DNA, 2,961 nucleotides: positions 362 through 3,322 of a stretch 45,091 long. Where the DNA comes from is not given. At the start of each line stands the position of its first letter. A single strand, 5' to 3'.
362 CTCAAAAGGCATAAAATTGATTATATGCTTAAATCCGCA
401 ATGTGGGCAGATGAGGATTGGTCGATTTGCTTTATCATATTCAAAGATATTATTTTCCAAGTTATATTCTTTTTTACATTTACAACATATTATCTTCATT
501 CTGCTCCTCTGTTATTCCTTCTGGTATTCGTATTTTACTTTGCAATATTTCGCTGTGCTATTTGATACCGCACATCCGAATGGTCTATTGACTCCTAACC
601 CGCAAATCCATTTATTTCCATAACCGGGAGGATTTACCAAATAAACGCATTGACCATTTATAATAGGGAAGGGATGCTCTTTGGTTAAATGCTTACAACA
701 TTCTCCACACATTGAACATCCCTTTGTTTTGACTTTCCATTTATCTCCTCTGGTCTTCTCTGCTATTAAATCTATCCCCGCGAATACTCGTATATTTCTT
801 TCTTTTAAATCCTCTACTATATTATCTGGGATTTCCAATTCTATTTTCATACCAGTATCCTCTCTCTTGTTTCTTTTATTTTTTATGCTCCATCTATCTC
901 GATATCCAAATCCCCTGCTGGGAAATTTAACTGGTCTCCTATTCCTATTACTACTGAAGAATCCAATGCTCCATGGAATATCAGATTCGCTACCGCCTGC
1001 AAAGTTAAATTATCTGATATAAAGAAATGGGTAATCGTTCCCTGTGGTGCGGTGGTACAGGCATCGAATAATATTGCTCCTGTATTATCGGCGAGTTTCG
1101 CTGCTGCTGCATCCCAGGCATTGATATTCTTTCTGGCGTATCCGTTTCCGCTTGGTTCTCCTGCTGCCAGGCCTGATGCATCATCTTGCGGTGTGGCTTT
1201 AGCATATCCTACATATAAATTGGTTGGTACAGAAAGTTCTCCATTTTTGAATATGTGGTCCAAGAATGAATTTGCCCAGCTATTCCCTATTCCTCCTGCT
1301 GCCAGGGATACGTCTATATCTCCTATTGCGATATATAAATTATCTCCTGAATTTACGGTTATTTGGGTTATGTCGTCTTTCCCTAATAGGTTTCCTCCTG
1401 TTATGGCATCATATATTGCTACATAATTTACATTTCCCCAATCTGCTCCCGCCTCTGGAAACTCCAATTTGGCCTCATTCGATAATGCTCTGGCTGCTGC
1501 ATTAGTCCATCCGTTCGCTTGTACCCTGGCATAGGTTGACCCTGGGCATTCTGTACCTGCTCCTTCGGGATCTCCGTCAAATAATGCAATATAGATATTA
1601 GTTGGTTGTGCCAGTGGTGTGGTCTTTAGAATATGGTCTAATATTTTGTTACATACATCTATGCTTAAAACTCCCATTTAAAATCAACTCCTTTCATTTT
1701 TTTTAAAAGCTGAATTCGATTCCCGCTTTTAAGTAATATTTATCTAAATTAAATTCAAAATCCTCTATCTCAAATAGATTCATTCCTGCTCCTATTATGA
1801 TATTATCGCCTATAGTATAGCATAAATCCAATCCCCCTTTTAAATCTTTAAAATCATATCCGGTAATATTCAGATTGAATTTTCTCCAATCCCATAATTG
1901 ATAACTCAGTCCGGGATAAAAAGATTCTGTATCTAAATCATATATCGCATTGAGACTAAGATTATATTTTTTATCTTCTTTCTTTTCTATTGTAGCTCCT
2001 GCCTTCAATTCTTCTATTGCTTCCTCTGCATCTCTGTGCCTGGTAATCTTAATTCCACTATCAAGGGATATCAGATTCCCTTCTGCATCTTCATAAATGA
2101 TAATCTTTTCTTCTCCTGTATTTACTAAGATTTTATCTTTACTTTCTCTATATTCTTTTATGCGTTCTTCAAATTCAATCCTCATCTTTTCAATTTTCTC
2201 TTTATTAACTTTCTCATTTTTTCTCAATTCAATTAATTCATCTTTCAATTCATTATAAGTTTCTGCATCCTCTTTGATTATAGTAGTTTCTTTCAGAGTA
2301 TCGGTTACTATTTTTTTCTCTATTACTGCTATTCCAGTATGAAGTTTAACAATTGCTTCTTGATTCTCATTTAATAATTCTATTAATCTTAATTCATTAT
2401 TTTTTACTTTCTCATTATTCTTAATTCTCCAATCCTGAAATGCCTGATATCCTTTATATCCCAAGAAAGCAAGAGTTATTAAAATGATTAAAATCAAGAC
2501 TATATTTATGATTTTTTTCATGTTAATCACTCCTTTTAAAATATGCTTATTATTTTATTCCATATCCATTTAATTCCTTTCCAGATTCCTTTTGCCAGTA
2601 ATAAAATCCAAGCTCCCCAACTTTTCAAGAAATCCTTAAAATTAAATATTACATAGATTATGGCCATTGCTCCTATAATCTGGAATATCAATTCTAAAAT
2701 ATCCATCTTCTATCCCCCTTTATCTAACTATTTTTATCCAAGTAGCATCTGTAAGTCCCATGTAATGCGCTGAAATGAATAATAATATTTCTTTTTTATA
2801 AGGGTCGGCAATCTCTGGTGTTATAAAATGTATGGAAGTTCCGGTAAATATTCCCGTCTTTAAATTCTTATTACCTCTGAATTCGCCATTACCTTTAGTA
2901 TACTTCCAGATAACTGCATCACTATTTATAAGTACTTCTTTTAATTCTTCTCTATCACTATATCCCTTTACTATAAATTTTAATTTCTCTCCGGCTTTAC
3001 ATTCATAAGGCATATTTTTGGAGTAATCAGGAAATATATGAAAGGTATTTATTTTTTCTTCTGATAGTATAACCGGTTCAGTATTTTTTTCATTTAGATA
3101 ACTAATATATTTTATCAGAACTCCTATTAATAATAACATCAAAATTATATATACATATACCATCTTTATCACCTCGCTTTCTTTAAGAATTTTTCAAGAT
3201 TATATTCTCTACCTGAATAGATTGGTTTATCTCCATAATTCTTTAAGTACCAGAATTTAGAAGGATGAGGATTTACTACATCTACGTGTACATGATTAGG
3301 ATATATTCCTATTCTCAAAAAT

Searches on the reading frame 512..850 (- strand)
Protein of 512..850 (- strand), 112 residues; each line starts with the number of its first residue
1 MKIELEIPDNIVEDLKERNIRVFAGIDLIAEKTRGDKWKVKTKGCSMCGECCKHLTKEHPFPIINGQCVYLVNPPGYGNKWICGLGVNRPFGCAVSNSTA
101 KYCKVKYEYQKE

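Call 12: search_protein_families(library=phrogs, proteins=[window:512-850:-], max_evalue=0.001)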
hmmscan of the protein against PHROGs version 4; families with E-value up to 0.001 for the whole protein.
window:512-850:- (112 aa): 0 families

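Call 22: search_protein_families(library=pfam, proteins=[window:512-850:-], max_evalue=0.01)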
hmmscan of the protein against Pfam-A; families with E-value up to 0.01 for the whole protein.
window:512-850:- (112 aa): 0 families

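Call 41: search_protein_families(library=ncbifam, proteins=[window:512-850:-], max_evalue=0.1)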
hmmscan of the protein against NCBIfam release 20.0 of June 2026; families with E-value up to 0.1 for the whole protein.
window:512-850:- (112 aa): 0 families

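Call 79: search_solved_structures(query=window:512-850:-, max_evalue=10)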
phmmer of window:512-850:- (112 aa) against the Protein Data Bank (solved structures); distinct sequences matched with E-value up to 10: 7.
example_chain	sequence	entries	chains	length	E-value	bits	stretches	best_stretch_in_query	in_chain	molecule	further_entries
6qbz_A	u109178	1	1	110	0.32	14.1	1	2-43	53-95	Ribosome hibernation promoting factor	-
7krq_A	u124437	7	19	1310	0.49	13.5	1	43-81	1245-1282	Spike glycoprotein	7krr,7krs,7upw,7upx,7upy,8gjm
6xr8_A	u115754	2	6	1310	0.49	13.5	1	43-81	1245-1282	Spike glycoprotein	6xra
6s0x_v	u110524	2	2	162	0.61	13.2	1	2-43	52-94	Ribosome hibernation promoting factor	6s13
7sbp_A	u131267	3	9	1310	0.64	13.2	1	43-81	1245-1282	Spike glycoprotein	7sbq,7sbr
7sbk_B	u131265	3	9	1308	0.7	13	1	43-81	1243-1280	Spike glycoprotein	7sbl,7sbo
5nd8_v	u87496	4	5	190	0.86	12.8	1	2-43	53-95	Ribosome hibernation promotion factor | Ribosome hibernation promoting factor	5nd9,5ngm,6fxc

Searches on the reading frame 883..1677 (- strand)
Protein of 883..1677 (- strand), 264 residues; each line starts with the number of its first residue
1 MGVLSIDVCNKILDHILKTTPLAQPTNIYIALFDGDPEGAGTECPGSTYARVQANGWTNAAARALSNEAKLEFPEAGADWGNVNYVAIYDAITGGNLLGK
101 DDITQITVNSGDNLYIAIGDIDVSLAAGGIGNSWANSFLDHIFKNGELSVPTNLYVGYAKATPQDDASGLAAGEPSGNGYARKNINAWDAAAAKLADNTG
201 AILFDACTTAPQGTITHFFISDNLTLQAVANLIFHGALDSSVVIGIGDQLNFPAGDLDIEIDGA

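Call 12: search_protein_families(library=phrogs, proteins=[window:883-1677:-], max_evalue=0.001)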
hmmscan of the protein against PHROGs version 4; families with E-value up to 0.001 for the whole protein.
window:883-1677:- (264 aa): 1 family
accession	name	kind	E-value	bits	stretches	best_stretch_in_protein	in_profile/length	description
phrog_240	-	head and packaging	2.8e-34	119.7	2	1-129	60-192/200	head protein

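Call 22: search_protein_families(library=pfam, proteins=[window:883-1677:-], max_evalue=0.01)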
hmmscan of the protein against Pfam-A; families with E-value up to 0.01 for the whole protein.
window:883-1677:- (264 aa): 1 family
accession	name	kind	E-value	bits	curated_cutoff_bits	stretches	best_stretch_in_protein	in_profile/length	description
PF23140.1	Gp80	-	3.8e-57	192.6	27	2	9-123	7-127/128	Podophage GP4 fiber I protein gp80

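Call 32: search_solved_structures(query=window:883-1677:-, max_evalue=0.1)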
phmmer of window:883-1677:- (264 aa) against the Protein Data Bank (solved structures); distinct sequences matched with E-value up to 0.1: 1.
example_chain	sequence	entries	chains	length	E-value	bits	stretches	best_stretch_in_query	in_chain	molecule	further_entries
8jou_a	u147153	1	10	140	5.2e-08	35.9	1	8-121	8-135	Virion-associated phage protein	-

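Call 83: search_dna_similar(query=window:883-1677:-, collection=phages, mode=protein, max_rows=40, max_evalue=0.001)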
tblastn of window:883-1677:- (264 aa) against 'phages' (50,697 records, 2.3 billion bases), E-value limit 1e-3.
Records with a match: 63; places in all: 63; records where one place covers at least 80% of the query: 4.
Best place of each record, by identity: <60% 63.
By first word of the organism name: Ralstonia 28; Caudoviricetes 5; Burkholderia 4; Methylophilales 3; Mycobacterium 3; Phage 2; Roseobacter 2; Xanthomonas 2; Bacillus 2; Acidovorax 2; and 9 more.
By host as written in the record: - 11; Ralstonia pseudosolanacearum 6; Ralstonia solanacearum 5; Ralstonia pseudosolanacearum I-15 (MT014) 4; Ralstonia pseudosolanacearum I-33 (MT061) 4; Methylophilales bacterium FZCC0133 2; Ralstonia pseudosolanacearum I-15 (MT017) 2; Ralstonia pseudosolanacearum I-31 (MT043) 2; and 21 more.
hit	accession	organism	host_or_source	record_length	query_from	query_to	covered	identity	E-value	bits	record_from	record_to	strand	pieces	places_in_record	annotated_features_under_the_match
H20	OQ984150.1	Phage C72C1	-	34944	10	259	95%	41.3%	1e-18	149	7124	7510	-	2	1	head protein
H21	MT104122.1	Sporosarcina phage Lietuvens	Sporosarcina aquimarina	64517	1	261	95%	35.7%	2e-16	133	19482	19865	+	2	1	hypothetical protein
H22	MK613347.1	Roseobacter phage CRP-5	Rhodobacteraceae bacterium FZCC0040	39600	1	261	95%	31.9%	1e-10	114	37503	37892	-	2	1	hypothetical protein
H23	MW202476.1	Caudoviricetes sp.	Manatee Spring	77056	1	261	99%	28.1%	4e-8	60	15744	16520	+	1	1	b-glycanase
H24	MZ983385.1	Psychrobacillus phage PVJ1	Psychrobacillus sp. GC2J1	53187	1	134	51%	37.2%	1e-11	70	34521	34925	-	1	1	hypothetical protein | putative portal protein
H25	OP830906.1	Methylophilales phage MEP401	Methylophilales bacterium FZCC0133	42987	1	147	56%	33.8%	4e-10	66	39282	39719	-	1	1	hypothetical protein | tail protein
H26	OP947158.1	Desulfofustis phage LS06-2018-MD01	-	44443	1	161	61%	29.1%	4e-13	74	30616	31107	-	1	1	head protein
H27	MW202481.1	Caudoviricetes sp.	Manatee Spring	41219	1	126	48%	36.9%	2e-14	78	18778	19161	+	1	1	hypothetical protein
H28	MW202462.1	Caudoviricetes sp.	Manatee Spring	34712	1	126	48%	36.4%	5e-15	80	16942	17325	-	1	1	hypothetical protein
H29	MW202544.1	Bacteriophage sp.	Manatee Spring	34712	1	126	48%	36.4%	5e-15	80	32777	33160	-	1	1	hypothetical protein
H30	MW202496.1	Caudoviricetes sp.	Manatee Spring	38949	10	128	45%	37.7%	4e-15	81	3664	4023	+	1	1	b-glycanase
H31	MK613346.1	Roseobacter phage CRP-4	Rhodobacteraceae bacterium FZCC0023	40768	1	126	48%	35.6%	2e-10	67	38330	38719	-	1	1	hypothetical protein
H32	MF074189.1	Sinorhizobium phage phiM5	Sinorhizobium meliloti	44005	10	124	44%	38.7%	4e-12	72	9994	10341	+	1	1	putative minor tail protein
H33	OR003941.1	Phage DSL-LC06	Proteobacteria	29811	10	133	47%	35.2%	8e-9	62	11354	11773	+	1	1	hypothetical protein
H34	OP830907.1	Methylophilales phage MEP402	Methylophilales bacterium FZCC0133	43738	1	128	48%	34.1%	2e-6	55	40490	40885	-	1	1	hypothetical protein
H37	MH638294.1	Ralstonia phage GP4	Ralstonia solanacearum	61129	1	121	46%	34.1%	2e-5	51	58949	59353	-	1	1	virion-associated phage protein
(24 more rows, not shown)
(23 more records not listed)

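Call 84: get_annotated_region(hit=H37, flank=4000)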
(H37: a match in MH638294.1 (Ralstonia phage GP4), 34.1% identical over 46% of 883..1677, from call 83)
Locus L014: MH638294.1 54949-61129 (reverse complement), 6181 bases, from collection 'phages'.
description: Ralstonia phage GP4, complete genome.
organism: Ralstonia phage GP4 (NCBI taxid 2282904)
taxonomy: Viruses; Duplodnaviria; Heunggongvirae; Uroviricota; Caudoviricetes; Gervaisevirus; Gervaisevirus GP4
host: Ralstonia solanacearum; source: -; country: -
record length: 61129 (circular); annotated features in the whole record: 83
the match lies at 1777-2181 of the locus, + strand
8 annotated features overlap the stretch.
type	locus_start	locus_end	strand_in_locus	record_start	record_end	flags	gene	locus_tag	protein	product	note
CDS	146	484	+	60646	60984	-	-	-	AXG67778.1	hypothetical protein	-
CDS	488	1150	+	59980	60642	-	-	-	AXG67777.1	virion associated protein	-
CDS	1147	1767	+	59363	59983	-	-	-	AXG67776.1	hypothetical protein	-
CDS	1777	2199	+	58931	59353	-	-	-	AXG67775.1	virion-associated phage protein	-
CDS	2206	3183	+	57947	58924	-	-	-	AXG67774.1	virion-associated phage protein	-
CDS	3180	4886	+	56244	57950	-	-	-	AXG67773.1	hypothetical protein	-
CDS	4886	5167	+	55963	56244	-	-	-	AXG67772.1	virion-associated phage protein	-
CDS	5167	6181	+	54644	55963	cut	-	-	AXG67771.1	putative tail fiber protein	-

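Call 87: search_solved_structures(query=L014:2206-3180:+, max_evalue=0.001)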
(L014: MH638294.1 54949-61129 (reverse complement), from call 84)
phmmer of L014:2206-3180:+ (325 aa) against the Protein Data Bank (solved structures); distinct sequences matched with E-value up to 0.001: 0.

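Call 91: get_annotated_region(hit=H21, flank=5000)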
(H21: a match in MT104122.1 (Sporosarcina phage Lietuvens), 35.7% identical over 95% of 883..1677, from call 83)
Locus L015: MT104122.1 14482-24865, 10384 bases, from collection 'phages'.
description: Sporosarcina phage Lietuvens, complete genome.
organism: Sporosarcina phage Lietuvens (NCBI taxid 2713145)
taxonomy: Viruses; Duplodnaviria; Heunggongvirae; Uroviricota; Caudoviricetes
host: Sporosarcina aquimarina; source: ice-free soil sample (4-10 cm depth) collected near Rasmussen hut; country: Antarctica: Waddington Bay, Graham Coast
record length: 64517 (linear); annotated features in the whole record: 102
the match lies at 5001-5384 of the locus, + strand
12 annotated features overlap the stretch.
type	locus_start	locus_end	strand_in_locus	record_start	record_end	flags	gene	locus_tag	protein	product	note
CDS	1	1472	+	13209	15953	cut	-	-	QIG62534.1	tail tape measure protein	ORF20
CDS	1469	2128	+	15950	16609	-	-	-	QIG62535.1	LysM domain-containing protein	ORF21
CDS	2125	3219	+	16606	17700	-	-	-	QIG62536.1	tail protein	ORF22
CDS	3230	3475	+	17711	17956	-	-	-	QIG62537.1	protein of unknown function DUF2577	ORF23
CDS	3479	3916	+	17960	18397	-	-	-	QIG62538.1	baseplate wedge protein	ORF24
CDS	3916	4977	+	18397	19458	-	-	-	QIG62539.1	baseplate J-like protein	ORF25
CDS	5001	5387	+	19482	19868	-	-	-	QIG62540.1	hypothetical protein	ORF26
CDS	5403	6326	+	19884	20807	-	-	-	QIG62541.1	protein of unknown function DUF2313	ORF27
CDS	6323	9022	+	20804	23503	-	-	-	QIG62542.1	hypothetical protein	ORF28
CDS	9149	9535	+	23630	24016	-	-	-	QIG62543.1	hypothetical protein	ORF29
CDS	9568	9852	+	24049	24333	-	-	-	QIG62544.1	holin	ORF30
CDS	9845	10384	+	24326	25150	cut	-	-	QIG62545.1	endolysin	ORF31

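Call 92: get_annotated_region(hit=H20, flank=5000)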
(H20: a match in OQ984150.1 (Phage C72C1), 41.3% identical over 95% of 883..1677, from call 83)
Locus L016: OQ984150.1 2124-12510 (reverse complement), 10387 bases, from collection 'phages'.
description: Phage C72C1, complete genome.
organism: Phage C72C1 (NCBI taxid 3053736)
taxonomy: Viruses; Duplodnaviria; Heunggongvirae; Uroviricota; Caudoviricetes
host: -; source: -; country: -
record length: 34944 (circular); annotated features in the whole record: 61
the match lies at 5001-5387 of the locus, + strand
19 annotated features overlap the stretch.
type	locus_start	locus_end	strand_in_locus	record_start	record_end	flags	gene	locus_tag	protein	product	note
CDS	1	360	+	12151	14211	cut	-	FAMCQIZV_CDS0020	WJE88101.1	portal protein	-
CDS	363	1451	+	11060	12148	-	-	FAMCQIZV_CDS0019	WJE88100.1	hypothetical protein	-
CDS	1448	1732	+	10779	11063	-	-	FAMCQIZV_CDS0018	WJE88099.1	hypothetical protein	-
CDS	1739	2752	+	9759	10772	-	-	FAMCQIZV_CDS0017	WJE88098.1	head scaffolding protein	-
CDS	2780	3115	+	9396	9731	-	-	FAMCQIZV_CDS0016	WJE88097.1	major head protein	-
CDS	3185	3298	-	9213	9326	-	-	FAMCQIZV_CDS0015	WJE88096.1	hypothetical protein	-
CDS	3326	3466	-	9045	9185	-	-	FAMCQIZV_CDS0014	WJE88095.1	hypothetical protein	-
CDS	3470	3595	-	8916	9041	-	-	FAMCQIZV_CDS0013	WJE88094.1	hypothetical protein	-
CDS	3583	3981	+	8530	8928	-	-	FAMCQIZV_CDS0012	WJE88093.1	major head protein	-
CDS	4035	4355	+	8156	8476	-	-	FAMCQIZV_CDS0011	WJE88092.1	hypothetical protein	-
CDS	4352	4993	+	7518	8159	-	-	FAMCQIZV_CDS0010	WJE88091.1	virion structural protein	-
CDS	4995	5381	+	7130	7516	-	-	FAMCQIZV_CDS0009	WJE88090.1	head protein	-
CDS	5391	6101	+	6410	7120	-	-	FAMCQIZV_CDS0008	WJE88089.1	hypothetical protein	-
CDS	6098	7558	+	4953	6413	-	-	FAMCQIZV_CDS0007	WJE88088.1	virion structural protein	-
CDS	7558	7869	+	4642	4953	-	-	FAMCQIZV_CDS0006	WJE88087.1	hypothetical protein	-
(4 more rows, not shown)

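Call 94: search_protein_families(library=pfam, proteins=[L014:2206-3180:+, L014:1147-1764:+, L014:4886-5164:+, L014:488-1147:+, L016:5391-6098:+, L015:5403-6323:+, L014:3180-4883:+], max_evalue=0.01)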
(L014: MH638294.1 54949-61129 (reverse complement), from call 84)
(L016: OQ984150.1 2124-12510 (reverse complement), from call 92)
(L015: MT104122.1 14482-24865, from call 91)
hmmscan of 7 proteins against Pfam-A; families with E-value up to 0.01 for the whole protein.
L014:2206-3180:+ (325 aa): 0 families

L014:1147-1764:+ (206 aa): 1 family
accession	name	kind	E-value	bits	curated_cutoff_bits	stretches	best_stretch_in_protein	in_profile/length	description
PF19126.5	DUF5810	-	0.0016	19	26.9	1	84-112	35-63/66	Family of unknown function (DUF5810)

L014:4886-5164:+ (93 aa): 2 families
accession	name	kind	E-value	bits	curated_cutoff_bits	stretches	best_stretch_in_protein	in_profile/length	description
PF23148.1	Gp77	-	2.7e-24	85.9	27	1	7-87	1-82/84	Podophage GP4 fiber-tail adaptor protein gp77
PF03990.20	DUF348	-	0.0029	17.7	24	0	50-65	5-20/41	G5-linked-Ubiquitin-like domain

L014:488-1147:+ (220 aa): 2 families
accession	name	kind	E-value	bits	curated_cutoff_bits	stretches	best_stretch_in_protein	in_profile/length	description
PF24175.2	SU10_adaptor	-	2.6e-30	106.7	27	1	8-205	6-182/194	SU10 adaptor protein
PF24228.1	CrAss_Ring_1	-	0.0037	17.1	27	1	17-95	20-96/272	Phage tail ring protein 1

L016:5391-6098:+ (236 aa): 0 families

L015:5403-6323:+ (307 aa): 1 family
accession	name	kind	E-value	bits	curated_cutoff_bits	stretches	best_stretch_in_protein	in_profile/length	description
PF10076.14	Phage_Mu_Gp48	-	3.1e-13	50.3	37.4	1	130-266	2-146/150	Bacteriophage Mu-like, Gp48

L014:3180-4883:+ (568 aa): 0 families

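Call 111: get_annotated_region(hit=H23, flank=3500)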
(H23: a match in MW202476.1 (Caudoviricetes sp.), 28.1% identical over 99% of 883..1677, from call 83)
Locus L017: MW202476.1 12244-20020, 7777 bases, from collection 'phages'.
description: Siphoviridae sp. isolate cta39025, complete genome.
organism: Caudoviricetes sp. (NCBI taxid 2832643)
taxonomy: Viruses; Duplodnaviria; Heunggongvirae; Uroviricota; Caudoviricetes
host: -; source: Manatee Spring; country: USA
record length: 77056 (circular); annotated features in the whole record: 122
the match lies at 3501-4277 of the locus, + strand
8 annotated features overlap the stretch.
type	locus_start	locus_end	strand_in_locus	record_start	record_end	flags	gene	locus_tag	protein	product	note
CDS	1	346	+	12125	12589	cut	-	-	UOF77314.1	ubiquinol oxidase subunit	-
CDS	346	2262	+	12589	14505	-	-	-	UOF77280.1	putative tail fiber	-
CDS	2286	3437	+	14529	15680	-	-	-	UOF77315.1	hypothetical protein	-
CDS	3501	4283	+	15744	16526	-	-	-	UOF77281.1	b-glycanase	-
CDS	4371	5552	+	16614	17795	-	-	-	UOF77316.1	hypothetical protein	-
CDS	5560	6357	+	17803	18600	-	-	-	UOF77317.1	hypothetical protein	-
CDS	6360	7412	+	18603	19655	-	-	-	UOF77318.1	hypothetical protein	-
CDS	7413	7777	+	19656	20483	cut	-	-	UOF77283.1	carbohydrate esterase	-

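Call 112: get_annotated_region(hit=H22, flank=3500)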
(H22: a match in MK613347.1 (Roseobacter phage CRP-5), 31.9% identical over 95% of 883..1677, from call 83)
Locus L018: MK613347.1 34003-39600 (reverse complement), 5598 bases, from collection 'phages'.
description: Roseobacter phage CRP-5, complete genome.
organism: Roseobacter phage CRP-5 (NCBI taxid 2559284)
taxonomy: Viruses; Duplodnaviria; Heunggongvirae; Uroviricota; Caudoviricetes; Zobellviridae; Cobavirinae; Veravirus
host: Rhodobacteraceae bacterium FZCC0040; source: East Sea of China; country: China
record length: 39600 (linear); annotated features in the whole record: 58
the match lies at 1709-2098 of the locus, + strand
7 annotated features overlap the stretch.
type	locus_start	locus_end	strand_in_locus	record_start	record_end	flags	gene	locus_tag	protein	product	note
CDS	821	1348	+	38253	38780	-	-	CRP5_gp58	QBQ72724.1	hypothetical protein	-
CDS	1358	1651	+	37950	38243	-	-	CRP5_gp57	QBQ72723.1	putative structural protein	-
CDS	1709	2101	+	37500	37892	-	-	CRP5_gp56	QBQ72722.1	hypothetical protein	-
CDS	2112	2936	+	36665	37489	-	-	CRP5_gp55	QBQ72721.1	hypothetical protein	-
CDS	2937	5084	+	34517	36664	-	-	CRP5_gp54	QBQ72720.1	putative structural protein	-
CDS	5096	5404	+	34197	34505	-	-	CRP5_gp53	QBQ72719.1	hypothetical protein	-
CDS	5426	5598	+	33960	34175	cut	-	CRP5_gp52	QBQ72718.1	hypothetical protein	-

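Call 113: get_annotated_region(hit=H32, flank=3500)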
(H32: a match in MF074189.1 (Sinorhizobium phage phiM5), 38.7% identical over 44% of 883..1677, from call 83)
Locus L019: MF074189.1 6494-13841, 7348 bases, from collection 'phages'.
description: Sinorhizobium phage phiM5, complete genome.
organism: Sinorhizobium phage phiM5 (NCBI taxid 2005789)
taxonomy: Viruses; Duplodnaviria; Heunggongvirae; Uroviricota; Caudoviricetes
host: Sinorhizobium meliloti; source: -; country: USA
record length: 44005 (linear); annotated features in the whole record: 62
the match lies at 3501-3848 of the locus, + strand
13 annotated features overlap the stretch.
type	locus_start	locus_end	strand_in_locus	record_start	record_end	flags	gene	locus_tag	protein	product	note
CDS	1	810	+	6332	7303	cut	-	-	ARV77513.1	major capsid protein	Sm_phiM5_11; detected in phage particle proteome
tRNA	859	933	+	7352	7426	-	-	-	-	tRNA-Met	-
CDS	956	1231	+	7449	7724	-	-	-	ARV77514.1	hypothetical protein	Sm_phiM5_13; detected in phage particle proteome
CDS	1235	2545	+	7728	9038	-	-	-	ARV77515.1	GDSL/SGNH hydrolase family protein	Sm_phiM5_14; detected in phage particle proteome; GDSL/SGNH hydrolase family protein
CDS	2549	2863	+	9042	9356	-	-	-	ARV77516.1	hypothetical protein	Sm_phiM5_15; hypothetical protein conserved in LUZ24-like phages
CDS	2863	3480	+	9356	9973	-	-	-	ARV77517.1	tail tubular protein A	Sm_phiM5_16; detected in phage particle proteome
CDS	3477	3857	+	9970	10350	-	-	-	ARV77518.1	putative minor tail protein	Sm_phiM5_17; detected in phage particle proteome; putative minor tail protein/hypothetical protein conserved in ...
CDS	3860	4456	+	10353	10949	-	-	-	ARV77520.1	hypothetical protein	Sm_phiM5_18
CDS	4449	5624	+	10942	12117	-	-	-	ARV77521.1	putative host-binding tail fiber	Sm_phiM5_19; detected in phage particle proteome; putative host-binding tail fiber/rhizophage-conserved protein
CDS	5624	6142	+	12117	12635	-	-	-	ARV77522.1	hypothetical protein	Sm_phiM5_21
CDS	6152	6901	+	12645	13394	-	-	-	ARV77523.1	putative endolysin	Sm_phiM5_22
CDS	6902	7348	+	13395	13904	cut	-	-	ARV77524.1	putative holin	Sm_phiM5_23; putative holin (colicin structure E1 2i88_A)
CDS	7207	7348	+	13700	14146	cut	-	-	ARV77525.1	putative spanin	Sm_phiM5_24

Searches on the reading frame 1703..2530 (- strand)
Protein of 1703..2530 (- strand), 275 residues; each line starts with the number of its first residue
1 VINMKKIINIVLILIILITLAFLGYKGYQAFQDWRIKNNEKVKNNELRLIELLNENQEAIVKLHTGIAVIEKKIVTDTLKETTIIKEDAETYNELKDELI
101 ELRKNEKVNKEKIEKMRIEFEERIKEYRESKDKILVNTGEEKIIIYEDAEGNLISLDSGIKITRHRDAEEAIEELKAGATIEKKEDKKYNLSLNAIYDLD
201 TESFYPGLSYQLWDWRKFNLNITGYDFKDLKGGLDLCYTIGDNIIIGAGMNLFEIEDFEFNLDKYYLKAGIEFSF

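Call 12: search_protein_families(library=phrogs, proteins=[window:1703-2530:-], max_evalue=0.001)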
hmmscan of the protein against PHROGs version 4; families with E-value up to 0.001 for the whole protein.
window:1703-2530:- (275 aa): 0 families

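Call 22: search_protein_families(library=pfam, proteins=[window:1703-2530:-], max_evalue=0.01)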
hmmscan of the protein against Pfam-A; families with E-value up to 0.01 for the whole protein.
window:1703-2530:- (275 aa): 0 families

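Call 41: search_protein_families(library=ncbifam, proteins=[window:1703-2530:-], max_evalue=0.1)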
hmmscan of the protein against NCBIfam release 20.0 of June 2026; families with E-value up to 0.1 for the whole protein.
window:1703-2530:- (275 aa): 1 family
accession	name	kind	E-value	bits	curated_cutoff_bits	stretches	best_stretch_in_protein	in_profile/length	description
NF002223.0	PRK01117.1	equivalog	0.013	14.3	402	1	75-159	148-233/430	adenylosuccinate synthase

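Call 80: search_solved_structures(query=window:1703-2530:-, max_evalue=10)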
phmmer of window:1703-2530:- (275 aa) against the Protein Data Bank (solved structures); distinct sequences matched with E-value up to 10: 1.
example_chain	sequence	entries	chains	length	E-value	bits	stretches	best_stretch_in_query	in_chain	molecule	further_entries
1s0u_A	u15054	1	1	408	0.57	12.7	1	186-250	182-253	Translation initiation factor 2 gamma subunit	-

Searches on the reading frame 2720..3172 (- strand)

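Call 12: search_protein_families(library=phrogs, proteins=[window:2720-3172:-], max_evalue=0.001)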
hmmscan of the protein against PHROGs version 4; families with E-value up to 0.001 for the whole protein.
window:2720-3172:- (150 aa): 0 families

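Call 22: search_protein_families(library=pfam, proteins=[window:2720-3172:-], max_evalue=0.01)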
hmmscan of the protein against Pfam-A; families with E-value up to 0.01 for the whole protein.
window:2720-3172:- (150 aa): 0 families

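Call 41: search_protein_families(library=ncbifam, proteins=[window:2720-3172:-], max_evalue=0.1)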
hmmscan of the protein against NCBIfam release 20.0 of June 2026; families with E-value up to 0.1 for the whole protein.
window:2720-3172:- (150 aa): 2 families
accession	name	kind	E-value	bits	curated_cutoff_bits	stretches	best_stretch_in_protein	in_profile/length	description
NF045999.1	MAG1140_fam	equivalog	0.027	14.6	35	1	3-72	7-74/126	MAG1140 family protein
NF010279.0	PRK13723.1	equivalog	0.087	11.3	625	0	46-110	183-244/457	conjugal transfer pilus assembly protein TraH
